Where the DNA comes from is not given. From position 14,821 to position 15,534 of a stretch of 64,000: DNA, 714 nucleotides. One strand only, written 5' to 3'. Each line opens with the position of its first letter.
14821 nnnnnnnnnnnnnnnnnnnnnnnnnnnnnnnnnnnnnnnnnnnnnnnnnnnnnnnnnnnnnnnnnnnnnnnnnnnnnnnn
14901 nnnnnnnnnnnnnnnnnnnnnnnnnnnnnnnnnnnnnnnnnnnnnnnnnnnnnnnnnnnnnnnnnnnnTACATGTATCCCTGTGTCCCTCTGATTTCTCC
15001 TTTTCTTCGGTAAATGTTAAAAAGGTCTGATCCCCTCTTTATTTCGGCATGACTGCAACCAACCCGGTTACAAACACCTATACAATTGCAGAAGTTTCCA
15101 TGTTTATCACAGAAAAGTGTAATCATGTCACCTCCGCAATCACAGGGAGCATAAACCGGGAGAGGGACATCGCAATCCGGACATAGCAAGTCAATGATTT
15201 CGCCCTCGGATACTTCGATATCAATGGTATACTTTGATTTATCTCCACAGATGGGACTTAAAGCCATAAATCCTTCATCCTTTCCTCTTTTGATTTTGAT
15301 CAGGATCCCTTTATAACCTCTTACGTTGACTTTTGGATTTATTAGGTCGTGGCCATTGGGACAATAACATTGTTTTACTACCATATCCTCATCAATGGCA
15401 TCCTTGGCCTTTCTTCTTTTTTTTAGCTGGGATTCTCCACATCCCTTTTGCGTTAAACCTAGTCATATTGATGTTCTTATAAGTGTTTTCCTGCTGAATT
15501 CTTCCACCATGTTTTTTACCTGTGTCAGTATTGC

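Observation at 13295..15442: Uncharacterised Cys-rich protein and SDR-fusion protein translationally coupled at the 3' end of the hydrogenase operon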

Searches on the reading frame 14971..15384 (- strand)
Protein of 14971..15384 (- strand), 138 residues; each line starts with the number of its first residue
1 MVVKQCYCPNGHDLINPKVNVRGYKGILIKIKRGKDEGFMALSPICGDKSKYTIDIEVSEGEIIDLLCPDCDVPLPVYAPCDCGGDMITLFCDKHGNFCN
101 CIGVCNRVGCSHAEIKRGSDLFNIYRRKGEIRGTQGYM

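Call 3: search_protein_families(library=pfam, proteins=[window:14971-15384:-], max_evalue=0.1)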
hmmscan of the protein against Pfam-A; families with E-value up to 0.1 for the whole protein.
window:14971-15384:- (138 aa): 0 families

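Call 4: search_protein_families(library=ncbifam, proteins=[window:14971-15384:-], max_evalue=0.1)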
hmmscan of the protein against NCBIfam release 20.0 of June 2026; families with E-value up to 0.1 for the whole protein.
window:14971-15384:- (138 aa): 0 families

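Call 6: find_homologous_proteins(query=window:14971-15384:-, max_evalue=0.001)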
Query window:14971-15384:- (138 aa): 67 proteins with E <= 0.001 among 70 candidates.
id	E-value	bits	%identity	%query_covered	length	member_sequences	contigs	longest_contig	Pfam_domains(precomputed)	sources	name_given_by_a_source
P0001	1.5e-91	322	100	100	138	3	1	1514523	-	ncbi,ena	-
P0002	2.8e-91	321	100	100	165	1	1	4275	-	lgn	-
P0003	1.8e-90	319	97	100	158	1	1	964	-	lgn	-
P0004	1.6e-88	312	96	100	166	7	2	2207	-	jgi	jgi:hypothetical protein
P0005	1.9e-87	309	93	100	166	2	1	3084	-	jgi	jgi:hypothetical protein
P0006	7.0e-87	307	92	100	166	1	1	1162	-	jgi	jgi:hypothetical protein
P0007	1.1e-84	300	89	100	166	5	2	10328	-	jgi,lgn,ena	jgi:hypothetical protein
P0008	3.5e-83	295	88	100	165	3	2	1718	-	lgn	-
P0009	3.7e-83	295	88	100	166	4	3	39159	-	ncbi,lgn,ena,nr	ncbi:MAG TPA: hypothetical protein ENI20_08950 [Bacteroides sp.]|nr:hypothetical protein [Bacteroide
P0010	5.8e-83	294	87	100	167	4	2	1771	-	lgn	-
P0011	5.5e-81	288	85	100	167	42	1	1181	-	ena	-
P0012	1.4e-77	277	80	100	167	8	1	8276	-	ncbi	-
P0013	4.4e-73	262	78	100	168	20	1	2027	-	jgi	jgi:hypothetical protein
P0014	3.9e-72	259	76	99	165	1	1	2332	-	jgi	jgi:hypothetical protein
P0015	9.0e-72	258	78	100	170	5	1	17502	-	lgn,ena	-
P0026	1.5e-64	235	69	99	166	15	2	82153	-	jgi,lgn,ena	-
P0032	3.9e-48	181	58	92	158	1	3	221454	-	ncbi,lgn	-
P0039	7.3e-38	148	47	92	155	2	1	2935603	-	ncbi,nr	ncbi:MAG: hypothetical protein JSV24_03400 [Bacteroidales bacterium]|nr:MAG: hypothetical protein JS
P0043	1.6e-36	144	50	88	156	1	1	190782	-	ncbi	ncbi:MAG: hypothetical protein V1720_04590 [bacterium]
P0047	6.9e-36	141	52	88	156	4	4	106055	-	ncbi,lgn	-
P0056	1.3e-33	134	44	90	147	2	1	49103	-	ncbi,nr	ncbi:MAG TPA: hypothetical protein ENN05_11735 [Deltaproteobacteria bacterium]|nr:hypothetical prote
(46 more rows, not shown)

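Call 10: find_encoding_contigs(protein=P0039, flank=10000, max_places=2)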
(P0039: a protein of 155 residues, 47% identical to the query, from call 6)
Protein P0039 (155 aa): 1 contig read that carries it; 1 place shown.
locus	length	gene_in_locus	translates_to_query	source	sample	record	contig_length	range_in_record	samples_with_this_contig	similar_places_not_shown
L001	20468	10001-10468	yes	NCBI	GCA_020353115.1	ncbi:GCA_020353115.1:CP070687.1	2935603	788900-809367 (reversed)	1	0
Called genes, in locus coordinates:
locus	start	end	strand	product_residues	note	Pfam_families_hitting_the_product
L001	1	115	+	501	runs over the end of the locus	PF00890:FAD_binding_2 (faint), PF01266:DAO (faint), PF01593:Amino_oxidase, PF03486:HI0933_like (faint), PF12831:FAD_oxidored (faint), PF13450:NAD_binding_8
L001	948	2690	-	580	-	PF07885:Ion_trans_2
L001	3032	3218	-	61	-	-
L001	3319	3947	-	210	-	-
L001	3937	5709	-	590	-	-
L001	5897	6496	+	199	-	PF01862:PvlArgDC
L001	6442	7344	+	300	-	PF00491:Arginase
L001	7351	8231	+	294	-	PF01916:DS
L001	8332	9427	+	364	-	PF00374:NiFeSe_Hases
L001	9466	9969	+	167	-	PF01750:HycI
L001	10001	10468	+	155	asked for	-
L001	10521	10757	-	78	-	-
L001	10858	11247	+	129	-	PF07366:SnoaL, PF12680:SnoaL_2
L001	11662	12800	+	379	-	PF13565:HTH_32, PF13358:DDE_3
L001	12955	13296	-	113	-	-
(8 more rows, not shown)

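Call 11: find_encoding_contigs(protein=P0043, flank=10000, max_places=2)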
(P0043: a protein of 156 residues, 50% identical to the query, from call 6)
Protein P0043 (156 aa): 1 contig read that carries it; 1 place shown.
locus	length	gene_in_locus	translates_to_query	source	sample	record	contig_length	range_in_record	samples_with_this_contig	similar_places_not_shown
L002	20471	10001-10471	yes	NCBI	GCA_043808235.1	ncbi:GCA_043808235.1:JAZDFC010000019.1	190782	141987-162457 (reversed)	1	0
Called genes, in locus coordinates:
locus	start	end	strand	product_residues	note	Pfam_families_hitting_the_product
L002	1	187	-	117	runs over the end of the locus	PF01050:MannoseP_isomer (weak), PF07883:Cupin_2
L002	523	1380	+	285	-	PF00175:NAD_binding_1 (weak), PF10418:DHODB_Fe-S_bind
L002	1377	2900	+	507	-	PF14691:Fer4_20, PF01262:AlaDh_PNT_C (faint), PF07992:Pyr_redox_2, PF13450:NAD_binding_8, PF13738:Pyr_redox_3 (faint), PF00070:Pyr_redox (weak)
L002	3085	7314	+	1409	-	PF01582:TIR, PF13676:TIR_2, PF00805:Pentapeptide, PF25172:Beta-prop_WDR3_2nd, PF23098:Beta-prop_NOL10_N, PF23409:Beta-prop_EML, PF24782:WD40_MABP1-WDR62_2nd, PF24807:WD40_CDC20-Fz, +150 more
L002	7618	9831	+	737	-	PF00515:TPR_1 (faint), PF07719:TPR_2 (faint), PF13181:TPR_8 (faint), PF13374:TPR_10 (faint), PF13424:TPR_12, PF13424:TPR_12, PF00512:HisKA, PF02518:HATPase_c, +2 more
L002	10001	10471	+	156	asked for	-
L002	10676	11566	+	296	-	PF00892:EamA, PF06027:SLC35F (weak), PF00892:EamA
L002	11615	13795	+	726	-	PF00270:DEAD, PF04851:ResIII, PF00271:Helicase_C, PF16124:RecQ_Zn_bind, PF09382:RQC, PF00570:HRDC, PF14493:HTH_40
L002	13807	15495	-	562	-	PF14885:GHL15, PF18962:Por_Secre_tail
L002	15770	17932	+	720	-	PF01642:MM_CoA_mutase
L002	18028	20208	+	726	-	PF01642:MM_CoA_mutase, PF02310:B12-binding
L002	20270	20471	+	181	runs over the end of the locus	PF13302:Acetyltransf_3, PF00583:Acetyltransf_1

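Call 12: find_encoding_contigs(protein=P0056, flank=10000, max_places=2)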
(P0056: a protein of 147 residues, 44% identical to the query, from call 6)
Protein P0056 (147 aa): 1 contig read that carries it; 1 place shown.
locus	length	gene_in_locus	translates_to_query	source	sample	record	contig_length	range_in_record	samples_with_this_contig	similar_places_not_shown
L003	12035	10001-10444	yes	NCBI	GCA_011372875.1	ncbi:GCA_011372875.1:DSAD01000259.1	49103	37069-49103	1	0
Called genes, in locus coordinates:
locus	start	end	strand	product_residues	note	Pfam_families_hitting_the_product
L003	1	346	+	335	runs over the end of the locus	PF01118:Semialdhyde_dh, PF02774:Semialdhyde_dhC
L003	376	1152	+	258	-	PF02361:CbiQ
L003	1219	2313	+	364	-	PF25973:BSH_CzcB, PF25967:RND-MFP_C, PF25989:YknX_C (weak)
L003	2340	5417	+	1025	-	PF00873:ACR_tran, PF03176:MMPL (weak)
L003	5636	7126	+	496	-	PF00224:PK, PF02887:PK_C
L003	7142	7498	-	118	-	-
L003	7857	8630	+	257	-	PF00378:ECH_1, PF16113:ECH_2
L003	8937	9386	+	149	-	PF00072:Response_reg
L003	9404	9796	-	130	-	-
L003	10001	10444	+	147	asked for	-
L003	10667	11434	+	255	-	PF23310:TPR_27 (faint), PF08238:Sel1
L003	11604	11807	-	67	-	PF07589:PEP_exosort_dom (weak)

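Call 13: find_encoding_contigs(protein=P0032, flank=10000, max_places=2)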
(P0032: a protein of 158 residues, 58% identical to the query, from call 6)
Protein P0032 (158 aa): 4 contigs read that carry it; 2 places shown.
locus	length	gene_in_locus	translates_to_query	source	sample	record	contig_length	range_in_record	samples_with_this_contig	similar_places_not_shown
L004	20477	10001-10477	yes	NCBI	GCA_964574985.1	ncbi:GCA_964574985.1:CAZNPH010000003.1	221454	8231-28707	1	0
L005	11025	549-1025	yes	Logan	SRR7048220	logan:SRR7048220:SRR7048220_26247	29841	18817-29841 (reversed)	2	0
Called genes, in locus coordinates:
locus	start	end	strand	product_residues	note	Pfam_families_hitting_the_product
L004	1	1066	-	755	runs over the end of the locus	PF00708:Acylphosphatase, PF07503:zf-HYPF, PF01300:Sua5_yciO_yrdC, PF17788:HypF_C, PF22521:HypF_C_2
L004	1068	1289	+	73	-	-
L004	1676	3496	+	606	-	PF00890:FAD_binding_2 (weak), PF01134:GIDA (faint), PF01266:DAO (faint), PF07992:Pyr_redox_2 (weak), PF12831:FAD_oxidored, PF13450:NAD_binding_8 (weak), PF13237:Fer4_10 (faint)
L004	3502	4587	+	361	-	PF12838:Fer4_7 (weak), PF13183:Fer4_8, PF13187:Fer4_9 (weak), PF13237:Fer4_10 (weak), PF13534:Fer4_17 (weak)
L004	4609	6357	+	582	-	PF00890:FAD_binding_2 (weak), PF07992:Pyr_redox_2, PF12831:FAD_oxidored, PF00037:Fer4 (weak), PF12838:Fer4_7, PF13187:Fer4_9 (weak), PF13237:Fer4_10, PF14697:Fer4_21, +3 more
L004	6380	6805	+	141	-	PF02662:FlpD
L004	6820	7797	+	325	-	PF01058:Oxidored_q6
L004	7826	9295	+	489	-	PF27537:HoxH, PF00374:NiFeSe_Hases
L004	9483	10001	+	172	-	-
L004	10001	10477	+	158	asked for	-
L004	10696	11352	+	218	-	PF06971:Put_DNA-bind_N (weak), PF02629:CoA_binding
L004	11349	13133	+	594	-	PF01257:2Fe-2S_thioredx, PF01512:Complex1_51K, PF10589:NADH_4Fe-4S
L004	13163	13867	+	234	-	PF00111:Fer2, PF13510:Fer2_4, PF10588:NADH-G_4Fe-4S_3, PF22117:Fer4_Nqo3, PF13370:Fer4_13 (faint)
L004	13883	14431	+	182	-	PF01058:Oxidored_q6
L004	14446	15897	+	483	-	PF27537:HoxH, PF00374:NiFeSe_Hases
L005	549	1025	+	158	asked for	-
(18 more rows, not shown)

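Call 14: find_encoding_contigs(protein=P0047, flank=10000, max_places=3)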
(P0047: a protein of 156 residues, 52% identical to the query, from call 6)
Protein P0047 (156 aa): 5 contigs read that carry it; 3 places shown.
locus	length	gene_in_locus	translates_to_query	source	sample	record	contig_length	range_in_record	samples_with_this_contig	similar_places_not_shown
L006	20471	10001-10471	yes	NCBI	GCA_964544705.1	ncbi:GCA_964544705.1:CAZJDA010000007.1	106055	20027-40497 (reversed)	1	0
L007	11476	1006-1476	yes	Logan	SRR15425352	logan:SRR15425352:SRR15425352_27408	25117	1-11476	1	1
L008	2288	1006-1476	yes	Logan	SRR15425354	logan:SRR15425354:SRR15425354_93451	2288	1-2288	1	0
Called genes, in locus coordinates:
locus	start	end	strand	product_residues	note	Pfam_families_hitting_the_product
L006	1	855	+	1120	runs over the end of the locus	-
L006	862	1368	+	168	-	PF13581:HATPase_c_2, PF02518:HATPase_c (weak)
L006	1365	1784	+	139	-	PF02130:YbeY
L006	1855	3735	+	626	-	PF01134:GIDA, PF12831:FAD_oxidored (weak), PF21680:GIDA_C_1st, PF13932:SAM_GIDA_C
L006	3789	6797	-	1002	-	PF02638:GHL10, PF02065:Melibiase (weak), PF13600:DUF4140, PF13598:DUF4139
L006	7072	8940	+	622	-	PF00144:Beta-lactamase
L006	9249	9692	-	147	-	PF12893:Lumazine_bd_2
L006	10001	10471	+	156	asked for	-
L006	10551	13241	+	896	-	PF07719:TPR_2 (faint), PF14938:SNAP, PF00515:TPR_1 (weak), PF13181:TPR_8 (weak), PF13424:TPR_12, PF10602:RPN7, PF13424:TPR_12, PF12770:CHAT, +9 more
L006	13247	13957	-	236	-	PF02517:Rce1-like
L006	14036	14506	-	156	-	PF00383:dCMP_cyt_deam_1, PF14437:MafB19-deam, PF14439:Bd3614-deam (weak)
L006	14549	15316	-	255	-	PF07719:TPR_2 (faint), PF13432:TPR_16 (faint), PF13414:TPR_11 (faint), PF14559:TPR_19 (faint)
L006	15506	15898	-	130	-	PF01809:YidD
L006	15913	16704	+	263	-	PF00303:Thymidylat_synt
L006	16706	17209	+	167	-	PF00186:DHFR_1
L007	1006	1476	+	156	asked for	-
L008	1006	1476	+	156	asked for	-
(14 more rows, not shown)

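Call 15: find_encoding_contigs(protein=P0026, flank=10000, max_places=2)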
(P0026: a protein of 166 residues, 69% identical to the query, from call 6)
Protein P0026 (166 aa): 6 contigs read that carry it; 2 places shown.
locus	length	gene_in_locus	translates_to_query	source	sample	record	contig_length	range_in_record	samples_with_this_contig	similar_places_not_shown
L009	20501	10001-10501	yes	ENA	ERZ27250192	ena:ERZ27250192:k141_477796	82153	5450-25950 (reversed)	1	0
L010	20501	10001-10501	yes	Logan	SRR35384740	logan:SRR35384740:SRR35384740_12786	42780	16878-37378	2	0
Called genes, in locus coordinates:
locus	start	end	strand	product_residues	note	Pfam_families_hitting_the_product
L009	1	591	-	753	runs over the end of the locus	PF00708:Acylphosphatase, PF07503:zf-HYPF, PF01300:Sua5_yciO_yrdC, PF17788:HypF_C, PF22521:HypF_C_2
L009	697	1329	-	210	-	PF06971:Put_DNA-bind_N, PF02629:CoA_binding, PF01408:GFO_IDH_MocA (weak)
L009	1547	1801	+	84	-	-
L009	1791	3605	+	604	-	PF00070:Pyr_redox (faint), PF00890:FAD_binding_2 (weak), PF07992:Pyr_redox_2 (weak), PF12831:FAD_oxidored, PF13450:NAD_binding_8 (weak), PF13237:Fer4_10 (faint)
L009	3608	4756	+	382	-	PF13187:Fer4_9 (faint), PF13534:Fer4_17 (faint), PF00037:Fer4 (faint), PF12838:Fer4_7, PF13183:Fer4_8, PF13237:Fer4_10, PF25160:LdpA_Fe-S-bd (faint)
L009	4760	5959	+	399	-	PF00890:FAD_binding_2 (weak), PF01266:DAO (weak), PF07992:Pyr_redox_2, PF12831:FAD_oxidored (weak), PF13450:NAD_binding_8 (weak)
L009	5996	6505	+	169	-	PF00037:Fer4 (weak), PF12837:Fer4_6 (faint), PF13237:Fer4_10 (weak), PF14697:Fer4_21, PF12838:Fer4_7 (weak), PF13187:Fer4_9 (weak), PF25160:LdpA_Fe-S-bd, PF00037:Fer4 (weak), +1 more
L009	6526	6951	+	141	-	PF02662:FlpD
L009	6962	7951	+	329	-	PF01058:Oxidored_q6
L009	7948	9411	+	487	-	PF27537:HoxH, PF00374:NiFeSe_Hases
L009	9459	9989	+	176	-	-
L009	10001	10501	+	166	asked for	-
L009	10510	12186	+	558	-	PF01073:3Beta_HSD, PF01370:Epimerase, PF02719:Polysacc_synt_2 (weak), PF04321:RmlD_sub_bind (weak), PF13460:NAD_binding_10, PF16363:GDP_Man_Dehyd, PF07993:NAD_binding_4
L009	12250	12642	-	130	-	-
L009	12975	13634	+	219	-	PF06971:Put_DNA-bind_N (weak), PF02629:CoA_binding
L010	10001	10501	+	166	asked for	-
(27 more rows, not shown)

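Call 20: find_related_loci(query=A1, collection=genome_contigs, flank=10000)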
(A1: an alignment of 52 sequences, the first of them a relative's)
Query A1 (165 aa) in genome_contigs; peptide patterns used: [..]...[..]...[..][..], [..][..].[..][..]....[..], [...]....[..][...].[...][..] (x = any residue, [..] = any of these).
257 stretches matched a pattern; 176 encode a relative of the query (tblastn E <= 1e-3); the best 80 are kept; 80 distinct loci.
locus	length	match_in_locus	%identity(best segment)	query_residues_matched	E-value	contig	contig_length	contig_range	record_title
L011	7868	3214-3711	93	1-165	1e-102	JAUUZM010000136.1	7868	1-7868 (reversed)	MAG: Bacteroides sp. isolate CSMAG_193 CSMAG_193_k127_1766037_length_7868_cov_311.8184, whole genome shotgun sequence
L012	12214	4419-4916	85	1-165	6e-97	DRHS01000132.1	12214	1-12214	MAG TPA_asm: Bacteroides sp. isolate HyVt-375 HyVt-375_k145_465714, whole genome shotgun sequence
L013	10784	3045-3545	84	1-165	6e-96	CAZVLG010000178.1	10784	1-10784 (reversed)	MAG TPA_asm: uncultured Bacteroides sp. isolate SRP185410_co1_464 genome assembly, contig: k141_831063, whole genome sho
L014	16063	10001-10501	84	1-165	2e-94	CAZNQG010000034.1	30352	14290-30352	MAG TPA_asm: uncultured Bacteroides sp. isolate SRP323688_co1_235 genome assembly, contig: NODE_2675_length_30352_cov_7.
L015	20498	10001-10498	85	1-165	6e-94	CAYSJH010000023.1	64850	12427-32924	MAG TPA_asm: uncultured Bacteroides sp. isolate binchicken_co150_133 genome assembly, contig: NODE_814_length_64850_cov_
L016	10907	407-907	84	1-165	5e-92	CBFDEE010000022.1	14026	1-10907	MAG TPA_asm: uncultured Bacteroides sp. isolate SRR26215679_binner13_Refined_90 genome assembly, contig: ERZ25073473.237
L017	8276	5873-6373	75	1-165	6e-85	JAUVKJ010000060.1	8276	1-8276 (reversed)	MAG: Bacteroides sp. isolate CSMAG_477 CSMAG_477_k141_2201153_length_8276_cov_10.0000, whole genome shotgun sequence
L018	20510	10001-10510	72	1-165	2e-79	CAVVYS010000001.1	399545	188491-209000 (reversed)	MAG: uncultured Bacteroidaceae bacterium isolate MFD03804.bin.2.69 genome assembly, contig: contig_11660, whole genome s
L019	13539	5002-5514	71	1-165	3e-79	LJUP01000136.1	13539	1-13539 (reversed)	MAG: Bacteroides sp. SM23_62 WORSMTZ_10178, whole genome shotgun sequence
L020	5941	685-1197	72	1-165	1e-78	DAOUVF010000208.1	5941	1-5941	MAG TPA_asm: Bacteroides sp. isolate CSMAG_842 CSMAG_842_k141_281580_length_5941_cov_7.8757, whole genome shotgun sequen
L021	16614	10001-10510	72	1-165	5e-78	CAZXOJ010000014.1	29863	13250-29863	MAG TPA_asm: uncultured Bacteroides sp. isolate SRP155585_co2_236 genome assembly, contig: NODE_557_length_29863_cov_10.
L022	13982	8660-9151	70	4-165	3e-78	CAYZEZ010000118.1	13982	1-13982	MAG TPA_asm: uncultured Bacteroides sp. isolate binchicken_co150_186 genome assembly, contig: NODE_10027_length_13982_co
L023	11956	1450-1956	73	1-165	9e-78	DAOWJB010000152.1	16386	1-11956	MAG TPA_asm: Bacteroides sp. isolate CSMAG_2058 CSMAG_2058_k141_891463_length_16386_cov_19.0000, whole genome shotgun se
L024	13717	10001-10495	68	1-163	3e-77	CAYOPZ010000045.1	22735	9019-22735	MAG TPA_asm: uncultured Bacteroidaceae bacterium isolate SRP323688_co1_165 genome assembly, contig: NODE_3871_length_227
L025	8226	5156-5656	66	1-165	2e-73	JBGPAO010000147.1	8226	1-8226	MAG: Bacteroidia bacterium isolate OBJ_0618_130150_127 k141_7097481_length_8226_cov_11.0000, whole genome shotgun sequen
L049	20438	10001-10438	45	2-148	2e-42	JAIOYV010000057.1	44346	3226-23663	MAG: Bacteroidales bacterium isolate Tobar12.5m-G22 Tobar12-5m-C606, whole genome shotgun sequence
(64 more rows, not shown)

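Call 22: predict_structure(alignment_id=A1)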
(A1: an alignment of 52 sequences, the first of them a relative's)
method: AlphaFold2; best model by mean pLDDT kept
length: 165 residues; sequences in the alignment: 52
mean_pLDDT: 76.7   pTM: 0.64
mean pLDDT of the five models: 76.7, 75.2, 73.9, 71.6, 70.8
residues with pLDDT >= 90: 19; 70-90: 105; 50-70: 27; < 50: 14
segments of 3 or more residues with pLDDT < 50: 16-21, 159-165
pLDDT, mean of each block of 10 residues (from residue 1): 64 53 62 87 82 89 88 79 83 90 87 88 81 83 73 57 38
secondary structure, 60 per line:
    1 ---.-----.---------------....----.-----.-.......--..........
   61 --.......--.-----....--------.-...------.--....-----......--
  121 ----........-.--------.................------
elements in order: E42-48 E51-60 E63-69 E78-81 E92-94 E104-107 E113-118 E128-132 H145-159

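Call 42: find_encoding_contigs(protein=P0002, flank=3000, max_places=2)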
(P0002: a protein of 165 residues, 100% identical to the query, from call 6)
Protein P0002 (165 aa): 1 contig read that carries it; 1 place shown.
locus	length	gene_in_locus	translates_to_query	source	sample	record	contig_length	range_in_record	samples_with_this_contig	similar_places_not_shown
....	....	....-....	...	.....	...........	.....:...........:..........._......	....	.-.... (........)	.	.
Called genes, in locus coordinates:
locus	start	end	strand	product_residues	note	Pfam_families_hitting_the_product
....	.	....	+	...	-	?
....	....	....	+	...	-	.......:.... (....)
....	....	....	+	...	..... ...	-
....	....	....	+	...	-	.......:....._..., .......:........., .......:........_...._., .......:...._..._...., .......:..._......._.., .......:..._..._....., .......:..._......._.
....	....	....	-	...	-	?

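Call 45: fold_search(model_id=the predicted structure, library=pdb)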
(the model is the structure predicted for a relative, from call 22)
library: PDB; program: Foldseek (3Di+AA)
matches with E <= 10: 121; with E <= 0.001: 0
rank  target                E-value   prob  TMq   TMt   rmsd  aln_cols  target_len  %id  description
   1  6xa1_SE               1.2e+00  0.03  0.16  0.12  14.3       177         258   10  Structure of a drug-like compound stalled human translation termination complex (released 2020-10-07)
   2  9axt_AH               1.4e+00  0.03  0.14  0.11  15.0       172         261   13  Non-translating S. pombe ribosome (released 2024-10-16)
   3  6ybw_C                1.4e+00  0.02  0.14  0.12  13.2       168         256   11  Structure of a human 48S translational initiation complex - 40S body (released 2020-09-16)
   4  8zuy_A                1.5e+00  0.04  0.14  0.05  14.0        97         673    9  Structure of M695D-hPCC (released 2025-11-19)
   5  8k2v_A                1.9e+00  0.03  0.17  0.14  16.1       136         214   17  3-Methylcrotonyl-CoA Carboxylase in MCCD state with Acetyl CoA (released 2024-07-10)
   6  6o54                  2.1e+00  0.04  0.18  0.25  14.6       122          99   13  Crystal Structure of multi-drug resistant HIV-1 protease PR-S17 (D25N) (released 2019-06-19)
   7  8ove_A1               2.1e+00  0.02  0.14  0.10  15.4       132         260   11  CRYO-EM STRUCTURE OF TRYPANOSOMA BRUCEI PROCYCLIC FORM 80S RIBOSOME : TB11CS6H1 snoRNA mutant (released 2023-11-29)
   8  7pwo_E1               2.2e+00  0.02  0.14  0.11  14.8       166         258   10  Cryo-EM structure of Giardia lamblia ribosome at 2.75 A resolution (released 2022-04-20)
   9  3tvv_B                2.4e+00  0.04  0.12  0.09  11.7        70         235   20  Structure of the tandem PH domains of Rtt106 (residues 68-315) (released 2012-02-01)
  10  3to1_B                2.4e+00  0.04  0.12  0.10  11.4        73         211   16  Two surfaces on Rtt106 mediate histone binding and chaperone activity (released 2011-12-21)
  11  7mq9_L4               2.4e+00  0.02  0.13  0.10  13.1       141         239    9  Cryo-EM structure of the human SSU processome, state pre-A1* (released 2021-09-22)
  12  2qf4_A                2.5e+00  0.06  0.21  0.20  12.6       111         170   15  High resolution structure of the major periplasmic domain from the cell shape-determining filament MreC (orthorhombic  (released 2007-08-07)
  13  6y57_SE               2.5e+00  0.01  0.13  0.10  15.4       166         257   16  Structure of human ribosome in hybrid-PRE state (released 2020-04-15)
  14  6p9u_F                2.8e+00  0.06  0.24  0.18   9.4       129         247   13  Crystal structure of human thrombin mutant W215A (released 2019-09-04)
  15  6v9g_B                3.0e+00  0.04  0.17  0.09  14.2       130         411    6  Kindlin-3 double deletion mutant long form (released 2020-07-22)
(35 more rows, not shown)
